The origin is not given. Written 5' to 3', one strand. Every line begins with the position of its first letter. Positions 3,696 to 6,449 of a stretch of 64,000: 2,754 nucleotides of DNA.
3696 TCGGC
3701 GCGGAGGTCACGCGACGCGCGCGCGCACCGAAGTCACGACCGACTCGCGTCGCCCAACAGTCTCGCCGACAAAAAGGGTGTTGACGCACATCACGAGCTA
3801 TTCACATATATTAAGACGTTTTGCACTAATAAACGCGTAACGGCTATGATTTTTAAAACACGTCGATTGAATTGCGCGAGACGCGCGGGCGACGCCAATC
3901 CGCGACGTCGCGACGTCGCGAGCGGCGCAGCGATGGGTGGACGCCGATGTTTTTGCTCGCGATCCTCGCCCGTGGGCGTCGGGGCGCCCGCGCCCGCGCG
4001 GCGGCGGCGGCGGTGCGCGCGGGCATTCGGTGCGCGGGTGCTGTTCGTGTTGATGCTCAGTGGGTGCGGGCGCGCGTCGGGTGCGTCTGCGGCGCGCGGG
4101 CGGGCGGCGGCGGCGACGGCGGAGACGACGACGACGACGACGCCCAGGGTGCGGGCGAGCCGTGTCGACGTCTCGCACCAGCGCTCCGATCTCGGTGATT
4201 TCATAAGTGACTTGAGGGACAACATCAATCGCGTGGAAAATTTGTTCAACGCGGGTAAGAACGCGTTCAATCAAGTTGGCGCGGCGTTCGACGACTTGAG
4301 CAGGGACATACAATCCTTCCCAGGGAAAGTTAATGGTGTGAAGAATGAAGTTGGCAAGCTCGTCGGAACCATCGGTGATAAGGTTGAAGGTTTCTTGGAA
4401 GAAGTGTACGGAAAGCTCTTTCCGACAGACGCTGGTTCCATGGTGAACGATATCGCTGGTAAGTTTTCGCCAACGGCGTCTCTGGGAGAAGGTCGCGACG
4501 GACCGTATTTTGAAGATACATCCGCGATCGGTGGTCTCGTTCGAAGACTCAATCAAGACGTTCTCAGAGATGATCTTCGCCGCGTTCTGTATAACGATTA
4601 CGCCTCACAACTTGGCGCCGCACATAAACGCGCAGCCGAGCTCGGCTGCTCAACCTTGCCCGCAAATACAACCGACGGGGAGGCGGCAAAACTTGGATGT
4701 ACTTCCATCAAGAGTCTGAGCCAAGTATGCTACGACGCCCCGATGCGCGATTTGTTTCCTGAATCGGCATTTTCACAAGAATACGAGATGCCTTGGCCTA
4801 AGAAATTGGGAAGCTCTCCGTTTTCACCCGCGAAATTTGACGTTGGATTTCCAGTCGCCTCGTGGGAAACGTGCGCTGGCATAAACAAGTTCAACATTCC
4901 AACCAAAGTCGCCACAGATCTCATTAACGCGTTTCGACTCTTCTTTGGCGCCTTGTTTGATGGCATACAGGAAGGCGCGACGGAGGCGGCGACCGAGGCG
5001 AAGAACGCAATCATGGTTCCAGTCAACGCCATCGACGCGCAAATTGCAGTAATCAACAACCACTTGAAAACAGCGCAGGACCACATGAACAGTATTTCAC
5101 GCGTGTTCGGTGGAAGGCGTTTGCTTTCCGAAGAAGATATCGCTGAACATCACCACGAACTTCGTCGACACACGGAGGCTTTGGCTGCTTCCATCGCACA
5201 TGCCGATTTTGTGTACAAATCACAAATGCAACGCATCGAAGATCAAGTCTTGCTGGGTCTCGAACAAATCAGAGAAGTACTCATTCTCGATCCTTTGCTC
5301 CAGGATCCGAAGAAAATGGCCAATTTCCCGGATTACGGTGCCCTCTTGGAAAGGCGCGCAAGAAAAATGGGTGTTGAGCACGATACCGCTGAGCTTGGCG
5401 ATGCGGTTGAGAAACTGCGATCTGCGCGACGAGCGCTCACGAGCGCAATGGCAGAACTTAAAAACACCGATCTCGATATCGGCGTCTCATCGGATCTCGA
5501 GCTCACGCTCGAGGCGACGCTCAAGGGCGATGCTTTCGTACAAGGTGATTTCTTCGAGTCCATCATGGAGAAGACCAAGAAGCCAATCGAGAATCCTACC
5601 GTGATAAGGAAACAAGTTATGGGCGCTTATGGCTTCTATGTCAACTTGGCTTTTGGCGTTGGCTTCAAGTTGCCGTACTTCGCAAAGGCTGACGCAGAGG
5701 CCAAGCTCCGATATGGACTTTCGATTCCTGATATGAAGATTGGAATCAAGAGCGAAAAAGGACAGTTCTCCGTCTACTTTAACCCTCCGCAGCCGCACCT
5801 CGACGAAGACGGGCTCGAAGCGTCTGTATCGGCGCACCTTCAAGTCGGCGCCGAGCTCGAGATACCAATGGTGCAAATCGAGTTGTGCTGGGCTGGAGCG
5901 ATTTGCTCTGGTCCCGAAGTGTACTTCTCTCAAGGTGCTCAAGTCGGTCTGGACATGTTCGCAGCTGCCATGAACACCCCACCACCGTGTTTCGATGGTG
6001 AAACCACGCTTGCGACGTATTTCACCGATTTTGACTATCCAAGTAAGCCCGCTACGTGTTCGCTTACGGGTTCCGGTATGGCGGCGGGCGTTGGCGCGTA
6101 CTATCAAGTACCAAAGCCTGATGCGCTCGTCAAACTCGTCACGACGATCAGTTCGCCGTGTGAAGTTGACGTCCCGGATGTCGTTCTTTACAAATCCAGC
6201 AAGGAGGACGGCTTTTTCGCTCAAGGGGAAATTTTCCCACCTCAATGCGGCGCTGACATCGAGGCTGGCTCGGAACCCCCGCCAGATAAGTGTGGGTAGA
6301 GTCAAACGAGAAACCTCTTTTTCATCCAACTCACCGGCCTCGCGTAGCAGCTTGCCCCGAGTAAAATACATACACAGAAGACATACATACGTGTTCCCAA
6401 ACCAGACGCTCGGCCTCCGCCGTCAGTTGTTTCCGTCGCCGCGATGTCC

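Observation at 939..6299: Telomere-adjacent head-to-head pair of large, anciently duplicated membrane-anchored proteins of unknown family sharing a bidirectional promoter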

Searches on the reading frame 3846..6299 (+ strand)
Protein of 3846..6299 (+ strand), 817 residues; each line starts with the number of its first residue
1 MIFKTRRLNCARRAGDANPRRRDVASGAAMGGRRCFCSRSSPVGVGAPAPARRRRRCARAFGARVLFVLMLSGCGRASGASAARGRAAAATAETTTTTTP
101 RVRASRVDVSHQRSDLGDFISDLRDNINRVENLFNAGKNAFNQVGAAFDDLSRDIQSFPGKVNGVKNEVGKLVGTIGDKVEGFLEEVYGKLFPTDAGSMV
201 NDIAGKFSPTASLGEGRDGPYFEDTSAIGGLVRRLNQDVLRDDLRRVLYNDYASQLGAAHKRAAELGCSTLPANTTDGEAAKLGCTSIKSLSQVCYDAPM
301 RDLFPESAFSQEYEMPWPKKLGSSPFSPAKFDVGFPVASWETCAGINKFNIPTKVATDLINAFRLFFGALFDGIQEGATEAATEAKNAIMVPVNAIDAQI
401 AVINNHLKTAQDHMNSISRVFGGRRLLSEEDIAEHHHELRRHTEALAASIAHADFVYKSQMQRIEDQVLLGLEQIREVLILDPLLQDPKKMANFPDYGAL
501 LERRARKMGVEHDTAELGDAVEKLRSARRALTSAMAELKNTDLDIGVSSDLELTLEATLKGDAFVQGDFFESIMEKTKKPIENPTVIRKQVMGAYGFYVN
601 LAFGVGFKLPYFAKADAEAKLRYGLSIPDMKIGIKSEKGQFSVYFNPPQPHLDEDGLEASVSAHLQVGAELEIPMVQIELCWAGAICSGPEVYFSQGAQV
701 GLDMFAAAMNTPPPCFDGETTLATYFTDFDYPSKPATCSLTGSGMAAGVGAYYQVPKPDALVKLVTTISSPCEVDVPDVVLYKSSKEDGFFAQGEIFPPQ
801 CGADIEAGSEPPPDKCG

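Call 5: search_protein_families(library=pfam, proteins=[window:3846-6299:+], max_evalue=1)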
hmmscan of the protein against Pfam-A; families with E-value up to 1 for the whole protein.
window:3846-6299:+ (817 aa): 2 families
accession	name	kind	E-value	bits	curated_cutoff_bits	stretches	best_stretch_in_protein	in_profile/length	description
PF04108.17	ATG17_like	-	0.00033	20.7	43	1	384-540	123-257/355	Autophagy protein ATG17-like domain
PF07889.17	DUF1664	-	0.16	12.5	34.6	0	121-176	62-117/124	Protein of unknown function (DUF1664)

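Call 9: search_solved_structures(query=window:3846-6299:+, max_evalue=1)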
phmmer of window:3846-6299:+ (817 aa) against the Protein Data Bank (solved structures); distinct sequences matched with E-value up to 1: 0.

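Call 10: find_homologous_proteins(query=window:3846-6299:+)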
Query window:3846-6299:+ (817 aa): 8 proteins with E <= 0.001 among 8000 candidates.
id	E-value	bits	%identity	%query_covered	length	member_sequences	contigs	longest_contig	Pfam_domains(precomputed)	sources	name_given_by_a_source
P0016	0.0e+0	1792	100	96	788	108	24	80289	-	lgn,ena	-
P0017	0.0e+0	1543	87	96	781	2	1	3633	-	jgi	jgi:hypothetical protein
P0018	0.0e+0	1325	74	97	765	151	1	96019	-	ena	-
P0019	0.0e+0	1323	75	94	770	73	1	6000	-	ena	-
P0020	0.0e+0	1198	71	94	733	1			-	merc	-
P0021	1.3e-276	938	58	86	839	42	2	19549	-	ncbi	-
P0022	2.2e-264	898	53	98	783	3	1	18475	-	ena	-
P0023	1.5e-248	845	54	88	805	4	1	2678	-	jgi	jgi:hypothetical protein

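Call 19: find_encoding_contigs(protein=P0018, flank=10000, max_places=4)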
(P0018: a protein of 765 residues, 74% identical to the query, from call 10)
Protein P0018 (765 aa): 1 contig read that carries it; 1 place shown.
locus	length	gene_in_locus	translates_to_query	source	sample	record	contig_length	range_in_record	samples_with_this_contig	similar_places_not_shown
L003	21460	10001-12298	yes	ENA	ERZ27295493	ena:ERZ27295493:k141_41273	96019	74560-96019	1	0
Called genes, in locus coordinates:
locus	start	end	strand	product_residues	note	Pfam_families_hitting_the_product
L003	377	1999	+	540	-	PF00060:Lig_chan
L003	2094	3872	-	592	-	PF13469:Sulfotransfer_3 (faint), PF19798:Sulfotransfer_5 (weak)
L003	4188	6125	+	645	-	PF12037:ATAD3_N, PF00004:AAA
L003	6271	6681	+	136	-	-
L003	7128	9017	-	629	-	-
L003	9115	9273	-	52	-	-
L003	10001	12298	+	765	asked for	-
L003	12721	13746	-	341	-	PF01774:UreD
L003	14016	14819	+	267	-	PF01730:UreF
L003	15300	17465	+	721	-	PF00474:SSF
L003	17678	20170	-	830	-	PF00547:Urease_gamma, PF00699:Urease_beta, PF00449:Urease_alpha, PF01979:Amidohydro_1, PF07969:Amidohydro_3 (weak)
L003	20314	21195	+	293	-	PF03308:MeaB (faint), PF02492:cobW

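Call 23: list_cluster_members(proteins=[P0021, P0001, P0016, P0002, P0017, P0015, P0023, P0020])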
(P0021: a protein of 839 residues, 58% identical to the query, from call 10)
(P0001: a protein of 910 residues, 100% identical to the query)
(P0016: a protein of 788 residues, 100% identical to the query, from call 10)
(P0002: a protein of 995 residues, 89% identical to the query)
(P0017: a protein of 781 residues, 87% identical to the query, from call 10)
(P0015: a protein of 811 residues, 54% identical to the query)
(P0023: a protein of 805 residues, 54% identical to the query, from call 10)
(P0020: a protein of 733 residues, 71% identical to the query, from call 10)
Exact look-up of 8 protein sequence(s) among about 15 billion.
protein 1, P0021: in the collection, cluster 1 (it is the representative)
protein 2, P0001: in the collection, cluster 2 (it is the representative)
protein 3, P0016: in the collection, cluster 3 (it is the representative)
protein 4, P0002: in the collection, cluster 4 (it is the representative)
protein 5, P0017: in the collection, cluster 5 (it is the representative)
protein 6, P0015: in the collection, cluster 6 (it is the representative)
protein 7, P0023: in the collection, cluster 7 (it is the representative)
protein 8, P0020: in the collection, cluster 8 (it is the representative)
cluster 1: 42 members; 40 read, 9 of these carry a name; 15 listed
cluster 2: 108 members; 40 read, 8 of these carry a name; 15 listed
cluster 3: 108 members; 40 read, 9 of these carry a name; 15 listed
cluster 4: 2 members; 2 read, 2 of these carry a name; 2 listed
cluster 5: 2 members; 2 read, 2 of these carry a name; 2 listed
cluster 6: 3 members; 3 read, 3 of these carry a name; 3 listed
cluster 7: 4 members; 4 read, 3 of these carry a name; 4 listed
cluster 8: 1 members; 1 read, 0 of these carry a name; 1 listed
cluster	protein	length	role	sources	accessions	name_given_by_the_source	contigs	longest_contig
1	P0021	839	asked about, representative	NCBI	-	-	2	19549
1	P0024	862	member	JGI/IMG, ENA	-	hypothetical protein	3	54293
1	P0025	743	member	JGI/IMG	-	hypothetical protein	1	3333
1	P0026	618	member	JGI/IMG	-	hypothetical protein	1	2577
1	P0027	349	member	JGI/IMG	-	hypothetical protein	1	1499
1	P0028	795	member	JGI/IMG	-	hypothetical protein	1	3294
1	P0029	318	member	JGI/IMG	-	hypothetical protein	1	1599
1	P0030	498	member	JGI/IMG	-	hypothetical protein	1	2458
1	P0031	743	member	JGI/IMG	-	hypothetical protein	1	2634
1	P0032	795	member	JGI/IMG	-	hypothetical protein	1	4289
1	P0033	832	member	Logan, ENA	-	-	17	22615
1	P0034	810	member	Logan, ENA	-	-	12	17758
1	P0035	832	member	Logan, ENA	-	-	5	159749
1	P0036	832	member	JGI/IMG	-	-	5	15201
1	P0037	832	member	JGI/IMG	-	-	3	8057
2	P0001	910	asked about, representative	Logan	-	-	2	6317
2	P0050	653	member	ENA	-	-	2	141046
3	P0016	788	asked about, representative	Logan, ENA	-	-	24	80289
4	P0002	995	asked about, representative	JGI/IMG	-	hypothetical protein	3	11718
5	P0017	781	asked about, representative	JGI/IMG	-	hypothetical protein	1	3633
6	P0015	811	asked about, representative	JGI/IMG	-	flagellar biosynthesis/type III secretory pathway protein FliH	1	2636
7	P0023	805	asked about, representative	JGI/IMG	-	hypothetical protein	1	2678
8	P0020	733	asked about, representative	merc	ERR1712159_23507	-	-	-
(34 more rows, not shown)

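Call 24: predict_structure(alignment_id=A2)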
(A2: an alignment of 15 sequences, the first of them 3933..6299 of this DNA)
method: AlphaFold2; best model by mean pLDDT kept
length: 788 residues; sequences in the alignment: 15
mean_pLDDT: 63.3   pTM: 0.44
mean pLDDT of the five models: 63.3, 60.6, 55.3, 52.8, 49.9
residues with pLDDT >= 90: 1; 70-90: 341; 50-70: 264; < 50: 182
segments of 3 or more residues with pLDDT < 50: 1-82, 110-114, 180-189, 260-262, 290-292, 395-398, 482-489, 683-715, 758-788
pLDDT, mean of each block of 10 residues (from residue 1): 25 25 27 32 28 25 23 32 56 71 61 56 74 82 84 87 75 63 41 59 78 85 71 68 68 64 60 71 67 59 78 74 76 78 86 87 84 78 65 52 67 77 82 88 84 69 71 74 43 58 68 77 80 70 61 66 67 69 70 78 77 77 68 62 70 69 71 60 40 33 38 48 60 74 61 61 43 47 36
secondary structure, 60 per line:
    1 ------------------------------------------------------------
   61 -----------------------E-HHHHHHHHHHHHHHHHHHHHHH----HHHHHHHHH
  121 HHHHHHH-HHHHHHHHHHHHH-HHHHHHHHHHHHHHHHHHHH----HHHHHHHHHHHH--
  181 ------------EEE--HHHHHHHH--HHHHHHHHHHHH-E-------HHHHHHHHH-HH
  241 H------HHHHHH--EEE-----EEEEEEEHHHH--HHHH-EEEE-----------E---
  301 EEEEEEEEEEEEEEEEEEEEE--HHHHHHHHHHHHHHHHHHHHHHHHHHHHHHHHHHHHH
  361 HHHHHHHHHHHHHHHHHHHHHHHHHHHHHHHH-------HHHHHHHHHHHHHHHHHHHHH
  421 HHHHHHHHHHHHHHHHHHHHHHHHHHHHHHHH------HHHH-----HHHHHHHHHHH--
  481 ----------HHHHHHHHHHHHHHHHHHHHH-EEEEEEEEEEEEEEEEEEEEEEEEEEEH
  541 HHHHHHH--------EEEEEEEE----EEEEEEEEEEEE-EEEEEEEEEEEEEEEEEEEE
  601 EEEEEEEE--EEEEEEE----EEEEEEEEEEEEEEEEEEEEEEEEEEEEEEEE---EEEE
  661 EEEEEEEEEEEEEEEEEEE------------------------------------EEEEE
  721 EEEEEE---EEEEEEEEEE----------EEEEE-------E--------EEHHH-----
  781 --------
elements in order (helices of 4 or more, strands of 3 or more residues): H86-107 H112-127 H129-141 H143-162 H167-178 E193-195 H198-205 H208-219 H229-237 H248-253 E256-258 E264-270 H271-274 H277-280 E282-285 E301-321 H324-392 H400-452 H459-462 H468-478 H491-511 E513-539 H540-547 E556-563 E568-579 E581-608 E611-617 E622-653 E657-679 E716-726 E730-739 E750-754

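Call 40: find_homologous_proteins(query=A3, max_evalue=0.00001)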
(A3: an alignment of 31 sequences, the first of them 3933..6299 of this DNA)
Query A3 (31 sequences) (788 aa, profile of the alignment): 11 proteins with E <= 0.00001 among 8000 candidates.
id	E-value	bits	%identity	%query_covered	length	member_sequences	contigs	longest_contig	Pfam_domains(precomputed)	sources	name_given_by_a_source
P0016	9.1e-194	664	100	100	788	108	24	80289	-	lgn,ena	-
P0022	1.9e-193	663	54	95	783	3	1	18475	-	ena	-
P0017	1.1e-188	647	87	99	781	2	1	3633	-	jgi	jgi:hypothetical protein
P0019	2.9e-182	626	75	98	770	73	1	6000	-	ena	-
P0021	6.1e-182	625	58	89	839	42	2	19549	-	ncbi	-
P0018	7.1e-182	625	76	97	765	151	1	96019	-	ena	-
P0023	4.5e-170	586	54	91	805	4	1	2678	-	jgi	jgi:hypothetical protein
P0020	5.5e-161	556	71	97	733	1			-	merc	-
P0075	3.1e-25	107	64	34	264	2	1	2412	-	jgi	jgi:hypothetical protein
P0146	5.9e-11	59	22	20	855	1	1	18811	PF12205.14,PF04513.18,PF07464.17,PF26039.2,PF05597.17,PF28501.1,PF27758.1,PF01442.24,PF26086.1,PF05478.17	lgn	-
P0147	2.9e-6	44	20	22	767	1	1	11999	PF12205.14,PF15984.11,PF04513.18,PF07464.17,PF28433.1,PF05597.17,PF27758.1,PF01442.24,PF05478.17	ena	-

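Call 45: find_encoding_contigs(protein=P0021, flank=10000, max_places=4)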
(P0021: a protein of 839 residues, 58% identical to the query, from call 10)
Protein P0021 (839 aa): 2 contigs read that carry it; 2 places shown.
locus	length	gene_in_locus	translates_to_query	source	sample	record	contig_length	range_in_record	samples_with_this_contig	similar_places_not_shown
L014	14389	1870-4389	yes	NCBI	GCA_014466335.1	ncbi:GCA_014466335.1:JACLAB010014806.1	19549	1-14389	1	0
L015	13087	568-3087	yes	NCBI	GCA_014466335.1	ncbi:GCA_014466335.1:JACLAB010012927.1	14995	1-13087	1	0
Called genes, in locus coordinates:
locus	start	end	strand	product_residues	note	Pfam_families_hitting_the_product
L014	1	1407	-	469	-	?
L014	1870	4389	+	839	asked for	-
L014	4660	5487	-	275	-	-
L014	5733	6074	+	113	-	-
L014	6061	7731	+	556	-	PF01490:Aa_trans, PF03222:Trp_Tyr_perm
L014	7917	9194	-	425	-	PF00856:SET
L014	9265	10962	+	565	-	PF15025:C5orf34-like_N, PF15016:C5orf34_C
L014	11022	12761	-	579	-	PF12796:Ank_2 (faint)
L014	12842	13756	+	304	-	-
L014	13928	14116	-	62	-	-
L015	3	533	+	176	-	?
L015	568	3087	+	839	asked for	-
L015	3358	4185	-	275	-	-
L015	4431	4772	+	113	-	-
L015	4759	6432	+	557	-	PF01490:Aa_trans, PF03222:Trp_Tyr_perm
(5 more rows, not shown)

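Call 51: fold_search(model_id=the predicted structure, library=pdb)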
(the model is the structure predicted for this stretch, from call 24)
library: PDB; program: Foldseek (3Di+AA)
matches with E <= 10: 388; with E <= 0.001: 0
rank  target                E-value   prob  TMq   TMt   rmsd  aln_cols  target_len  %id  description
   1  7n6g_3W               4.4e-02  0.20  0.09  0.14  40.6       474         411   12  C1 of central pair (released 2022-05-18)
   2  7tvb                  1.1e-01  0.25  0.10  0.14  34.0       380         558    8  Stat5A Core in Complex with AK305 (released 2023-02-15)
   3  3plt_A                1.1e-01  0.72  0.12  0.29  11.2       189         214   14  Crystal structure of Lsp1 from Saccharomyces cerevisiae (released 2011-06-22)
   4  7n6g_3V               1.1e-01  0.11  0.08  0.12  41.2       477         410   10  C1 of central pair (released 2022-05-18)
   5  3plt_C                1.5e-01  0.63  0.12  0.29  11.4       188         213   13  Crystal structure of Lsp1 from Saccharomyces cerevisiae (released 2011-06-22)
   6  3plt_B                1.7e-01  0.54  0.11  0.27  11.0       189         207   14  Crystal structure of Lsp1 from Saccharomyces cerevisiae (released 2011-06-22)
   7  7n6g_3N               2.6e-01  0.11  0.09  0.15  39.6       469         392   13  C1 of central pair (released 2022-05-18)
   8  1yc9                  2.9e-01  0.14  0.08  0.13  17.6       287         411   12  The crystal structure of the outer membrane protein VceC from the bacterial pathogen Vibrio cholerae at 1.8 resolution (released 2005-03-01)
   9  2elb                  3.8e-01  0.08  0.07  0.12  32.1       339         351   11  Crystal Structure of the BAR-PH domain of human APPL1 (released 2007-05-29)
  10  8qb8_A                4.2e-01  0.44  0.12  0.26  11.2       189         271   14  Lsp1 in native eisosome lattice bound to plasma membrane microdomain (released 2024-07-24)
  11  9n61_A                4.2e-01  0.44  0.11  0.15  36.0       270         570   14  Transporter associated with antigen processing (TAP) bound to the 9-mer peptide RRYQKSTEL and ATP (released 2025-09-03)
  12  9csi                  4.6e-01  0.66  0.12  0.16  18.5       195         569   12  A. baumannii MsbA Bound to Cerastecin Compound 5 (released 2024-09-04)
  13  8t4f_A                4.6e-01  0.60  0.12  0.16  17.3       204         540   14  Transporter associated with antigen processing (TAP) bound to the 9-mer peptide RRYQKSTEL (released 2024-06-19)
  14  4ayt                  4.6e-01  0.51  0.12  0.15  16.1       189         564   12  STRUCTURE OF THE HUMAN MITOCHONDRIAL ABC TRANSPORTER, ABCB10 (released 2012-07-11)
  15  5h3d_A                4.9e-01  0.10  0.08  0.15  32.7       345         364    9  Helical structure of membrane tubules decorated by ACAP1 (BARPH doamin) protein by cryo-electron microscopy and MD sim (released 2019-01-16)
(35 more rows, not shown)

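Call 53: find_encoding_contigs(protein=P0050, flank=10000, max_places=3)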
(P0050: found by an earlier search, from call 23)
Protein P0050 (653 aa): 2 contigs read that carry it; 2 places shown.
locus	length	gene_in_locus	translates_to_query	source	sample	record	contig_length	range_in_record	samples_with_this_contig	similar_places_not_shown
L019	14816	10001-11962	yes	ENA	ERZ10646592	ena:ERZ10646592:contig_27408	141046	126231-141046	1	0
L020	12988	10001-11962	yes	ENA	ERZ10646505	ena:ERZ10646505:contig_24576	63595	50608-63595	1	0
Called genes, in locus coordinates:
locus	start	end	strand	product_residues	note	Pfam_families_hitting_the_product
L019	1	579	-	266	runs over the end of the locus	PF01174:SNO, PF07685:GATase_3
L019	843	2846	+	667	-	PF00650:CRAL_TRIO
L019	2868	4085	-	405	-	PF01070:FMN_dh, PF01645:Glu_synthase (faint)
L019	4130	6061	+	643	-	-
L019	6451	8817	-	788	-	-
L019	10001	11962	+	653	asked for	-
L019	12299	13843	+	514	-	PF00004:AAA, PF17862:AAA_lid_3 (weak)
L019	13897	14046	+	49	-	-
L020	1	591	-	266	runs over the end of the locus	PF01174:SNO, PF07685:GATase_3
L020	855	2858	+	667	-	PF00650:CRAL_TRIO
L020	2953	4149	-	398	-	PF01070:FMN_dh, PF01645:Glu_synthase (faint)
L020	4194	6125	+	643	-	-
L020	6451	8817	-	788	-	-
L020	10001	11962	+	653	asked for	-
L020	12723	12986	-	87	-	?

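Call 60: search_protein_families(library=ncbifam, proteins=[window:3933-6299:+], max_evalue=0.1)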
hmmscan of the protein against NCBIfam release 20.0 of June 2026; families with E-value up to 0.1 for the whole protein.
window:3933-6299:+ (788 aa): 2 families
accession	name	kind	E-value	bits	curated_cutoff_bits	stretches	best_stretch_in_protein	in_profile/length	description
TIGR03141.1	cytochro_ccmD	equivalog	0.078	13.1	25.95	0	563-578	3-18/47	heme exporter protein CcmD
NF058595.1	invert_tail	domain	0.085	13.2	37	0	21-69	46-93/113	lipo-invert putative C-terminal anchoring domain-containing protein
